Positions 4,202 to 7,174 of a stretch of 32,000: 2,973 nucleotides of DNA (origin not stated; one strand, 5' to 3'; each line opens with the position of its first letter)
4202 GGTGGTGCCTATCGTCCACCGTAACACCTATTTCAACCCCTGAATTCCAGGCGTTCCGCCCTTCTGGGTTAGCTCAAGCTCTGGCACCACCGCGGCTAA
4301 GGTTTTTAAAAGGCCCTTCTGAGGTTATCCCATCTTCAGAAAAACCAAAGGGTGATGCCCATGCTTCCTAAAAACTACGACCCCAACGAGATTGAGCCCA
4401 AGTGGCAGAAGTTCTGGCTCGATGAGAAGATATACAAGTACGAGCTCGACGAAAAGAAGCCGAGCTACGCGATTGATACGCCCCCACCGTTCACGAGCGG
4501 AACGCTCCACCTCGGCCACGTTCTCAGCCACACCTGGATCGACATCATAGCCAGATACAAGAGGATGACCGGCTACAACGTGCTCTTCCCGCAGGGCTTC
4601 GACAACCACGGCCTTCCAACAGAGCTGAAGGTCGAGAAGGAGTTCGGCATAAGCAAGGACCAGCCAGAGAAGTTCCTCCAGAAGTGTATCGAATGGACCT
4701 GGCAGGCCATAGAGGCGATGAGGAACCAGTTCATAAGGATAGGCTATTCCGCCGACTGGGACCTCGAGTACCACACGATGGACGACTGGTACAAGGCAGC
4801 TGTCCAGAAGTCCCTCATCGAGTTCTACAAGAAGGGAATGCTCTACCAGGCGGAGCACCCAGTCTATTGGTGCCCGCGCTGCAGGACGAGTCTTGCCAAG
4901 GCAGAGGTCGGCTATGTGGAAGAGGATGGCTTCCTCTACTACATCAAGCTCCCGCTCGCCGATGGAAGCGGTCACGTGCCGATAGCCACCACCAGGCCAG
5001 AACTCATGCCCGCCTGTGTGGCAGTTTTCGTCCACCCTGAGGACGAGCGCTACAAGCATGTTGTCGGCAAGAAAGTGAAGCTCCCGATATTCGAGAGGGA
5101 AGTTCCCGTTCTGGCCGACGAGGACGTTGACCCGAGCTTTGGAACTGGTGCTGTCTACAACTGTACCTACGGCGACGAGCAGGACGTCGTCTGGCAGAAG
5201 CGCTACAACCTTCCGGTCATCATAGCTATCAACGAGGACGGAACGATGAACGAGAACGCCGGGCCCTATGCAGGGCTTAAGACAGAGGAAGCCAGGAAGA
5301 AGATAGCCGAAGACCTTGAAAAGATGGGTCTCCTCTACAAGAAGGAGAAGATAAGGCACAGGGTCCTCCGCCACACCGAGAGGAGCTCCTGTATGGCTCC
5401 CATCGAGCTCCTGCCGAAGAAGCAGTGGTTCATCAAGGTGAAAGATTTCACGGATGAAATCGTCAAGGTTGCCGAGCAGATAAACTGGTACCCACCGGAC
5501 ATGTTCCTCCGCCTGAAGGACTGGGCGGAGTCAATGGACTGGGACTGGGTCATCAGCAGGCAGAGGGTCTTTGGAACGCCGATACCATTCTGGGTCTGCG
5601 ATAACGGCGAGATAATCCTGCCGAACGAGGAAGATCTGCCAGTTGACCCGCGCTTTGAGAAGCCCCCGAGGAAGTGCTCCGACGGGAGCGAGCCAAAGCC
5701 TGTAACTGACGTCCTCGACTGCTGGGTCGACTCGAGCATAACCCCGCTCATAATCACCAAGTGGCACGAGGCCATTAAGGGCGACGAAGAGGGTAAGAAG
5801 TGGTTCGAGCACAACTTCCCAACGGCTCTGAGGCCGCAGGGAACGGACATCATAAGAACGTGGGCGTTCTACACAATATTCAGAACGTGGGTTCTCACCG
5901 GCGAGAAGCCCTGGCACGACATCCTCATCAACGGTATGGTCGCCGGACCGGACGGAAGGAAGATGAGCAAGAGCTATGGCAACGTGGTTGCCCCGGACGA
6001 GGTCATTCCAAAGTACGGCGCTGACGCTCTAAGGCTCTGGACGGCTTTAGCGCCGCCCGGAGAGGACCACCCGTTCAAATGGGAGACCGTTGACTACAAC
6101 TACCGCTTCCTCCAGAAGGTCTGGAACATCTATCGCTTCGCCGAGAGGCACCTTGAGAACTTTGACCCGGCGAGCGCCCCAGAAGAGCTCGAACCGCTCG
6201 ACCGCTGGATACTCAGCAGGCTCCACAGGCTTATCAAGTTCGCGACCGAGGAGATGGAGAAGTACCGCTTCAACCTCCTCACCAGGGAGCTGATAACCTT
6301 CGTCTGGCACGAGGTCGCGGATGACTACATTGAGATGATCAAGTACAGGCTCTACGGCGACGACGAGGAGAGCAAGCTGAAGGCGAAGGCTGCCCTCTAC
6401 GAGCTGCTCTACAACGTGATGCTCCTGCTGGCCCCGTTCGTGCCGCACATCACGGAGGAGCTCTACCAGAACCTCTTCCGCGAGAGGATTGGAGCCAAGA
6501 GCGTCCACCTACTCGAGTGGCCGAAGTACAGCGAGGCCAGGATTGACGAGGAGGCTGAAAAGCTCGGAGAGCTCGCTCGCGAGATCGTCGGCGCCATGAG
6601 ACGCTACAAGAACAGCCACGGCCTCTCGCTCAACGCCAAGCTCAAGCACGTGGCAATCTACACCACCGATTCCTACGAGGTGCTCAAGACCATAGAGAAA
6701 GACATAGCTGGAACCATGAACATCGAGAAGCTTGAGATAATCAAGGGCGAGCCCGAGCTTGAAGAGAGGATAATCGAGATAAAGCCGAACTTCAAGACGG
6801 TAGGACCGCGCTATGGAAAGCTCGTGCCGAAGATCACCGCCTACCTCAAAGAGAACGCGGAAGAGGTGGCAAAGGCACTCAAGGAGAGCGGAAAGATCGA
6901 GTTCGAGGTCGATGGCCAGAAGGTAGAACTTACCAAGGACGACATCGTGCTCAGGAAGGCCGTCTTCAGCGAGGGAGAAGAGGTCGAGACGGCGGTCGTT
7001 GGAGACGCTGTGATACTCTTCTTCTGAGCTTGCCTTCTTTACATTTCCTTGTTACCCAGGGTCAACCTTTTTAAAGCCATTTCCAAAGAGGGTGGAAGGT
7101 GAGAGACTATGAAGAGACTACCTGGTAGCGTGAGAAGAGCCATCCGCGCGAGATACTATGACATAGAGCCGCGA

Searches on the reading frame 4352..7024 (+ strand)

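Call 42: search_protein_families(library=pfam, proteins=[window:4352-7024:+], max_evalue=0.00001)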
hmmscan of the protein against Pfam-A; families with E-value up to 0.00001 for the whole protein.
window:4352-7024:+ (891 aa): 5 families
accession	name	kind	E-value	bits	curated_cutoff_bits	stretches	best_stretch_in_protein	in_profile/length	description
PF00133.28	tRNA-synt_1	-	5e-100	335.6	22.7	1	17-573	1-411/414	tRNA synthetases class I (I, L, M and V)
PF08264.19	Anticodon_1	-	2.3e-42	144.8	25.1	1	617-765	1-145/148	Anticodon-binding domain of tRNA ligase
PF09334.17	tRNA-synt_1g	-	1.2e-26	93.8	20.1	2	40-186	2-135/391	tRNA synthetases class I (M)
PF19302.4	DUF5915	-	2.4e-11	43.9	27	1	785-870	4-87/195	Domain of unknown function (DUF5915)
PF01406.26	tRNA-synt_1e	-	6.1e-06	26.3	27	0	524-563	241-279/301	tRNA synthetases class I (C) catalytic domain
